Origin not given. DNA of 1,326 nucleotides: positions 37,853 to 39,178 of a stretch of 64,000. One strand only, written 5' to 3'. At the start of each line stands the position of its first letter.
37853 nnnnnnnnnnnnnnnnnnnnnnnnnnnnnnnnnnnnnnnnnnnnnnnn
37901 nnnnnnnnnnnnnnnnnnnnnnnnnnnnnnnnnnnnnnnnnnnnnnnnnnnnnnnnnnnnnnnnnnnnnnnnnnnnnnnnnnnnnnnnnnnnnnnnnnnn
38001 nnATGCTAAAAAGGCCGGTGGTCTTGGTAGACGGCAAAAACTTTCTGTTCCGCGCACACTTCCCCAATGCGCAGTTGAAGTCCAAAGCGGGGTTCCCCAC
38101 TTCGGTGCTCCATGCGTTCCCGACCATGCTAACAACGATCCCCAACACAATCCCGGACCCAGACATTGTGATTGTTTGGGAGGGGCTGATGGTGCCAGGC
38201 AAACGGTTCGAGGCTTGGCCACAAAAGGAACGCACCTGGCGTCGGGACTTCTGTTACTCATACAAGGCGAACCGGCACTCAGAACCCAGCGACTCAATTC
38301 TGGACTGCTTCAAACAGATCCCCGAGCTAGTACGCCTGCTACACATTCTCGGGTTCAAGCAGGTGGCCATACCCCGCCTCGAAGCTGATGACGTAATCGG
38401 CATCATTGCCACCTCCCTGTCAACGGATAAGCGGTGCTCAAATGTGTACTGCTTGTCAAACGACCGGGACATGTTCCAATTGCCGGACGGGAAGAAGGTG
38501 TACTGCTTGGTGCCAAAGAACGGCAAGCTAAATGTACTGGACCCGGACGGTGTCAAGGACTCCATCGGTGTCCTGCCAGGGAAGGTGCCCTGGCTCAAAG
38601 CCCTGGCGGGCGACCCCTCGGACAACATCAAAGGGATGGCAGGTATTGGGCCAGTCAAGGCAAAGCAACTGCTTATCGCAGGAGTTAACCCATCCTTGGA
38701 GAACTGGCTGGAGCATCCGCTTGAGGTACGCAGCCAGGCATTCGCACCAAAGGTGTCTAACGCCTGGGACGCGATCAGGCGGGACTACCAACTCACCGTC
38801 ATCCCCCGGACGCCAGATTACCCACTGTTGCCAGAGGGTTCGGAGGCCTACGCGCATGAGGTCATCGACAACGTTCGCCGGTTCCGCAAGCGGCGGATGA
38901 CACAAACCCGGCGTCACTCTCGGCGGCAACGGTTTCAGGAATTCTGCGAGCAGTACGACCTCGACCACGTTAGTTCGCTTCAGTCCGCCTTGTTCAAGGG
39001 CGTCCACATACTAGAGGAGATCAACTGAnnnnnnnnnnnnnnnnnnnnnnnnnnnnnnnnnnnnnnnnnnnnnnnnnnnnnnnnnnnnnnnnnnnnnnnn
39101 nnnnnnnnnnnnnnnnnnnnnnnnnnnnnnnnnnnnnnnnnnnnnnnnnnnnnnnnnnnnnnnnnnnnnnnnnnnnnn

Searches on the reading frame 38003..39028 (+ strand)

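Call 21: search_protein_families(library=pfam, proteins=[window:38003-39028:+], max_evalue=0.001)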
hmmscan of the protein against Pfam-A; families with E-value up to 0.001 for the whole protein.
window:38003-39028:+ (341 aa): 2 families
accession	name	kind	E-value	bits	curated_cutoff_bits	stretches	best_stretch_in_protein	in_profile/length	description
PF02739.22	5_3_exonuc_N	-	8e-27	94.4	34.3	1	6-188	2-163/164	5'-3' exonuclease, N-terminal resolvase-like domain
PF01367.25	5_3_exonuc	-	5.8e-11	43.2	40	1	191-270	2-79/97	5'-3' exonuclease, C-terminal SAM fold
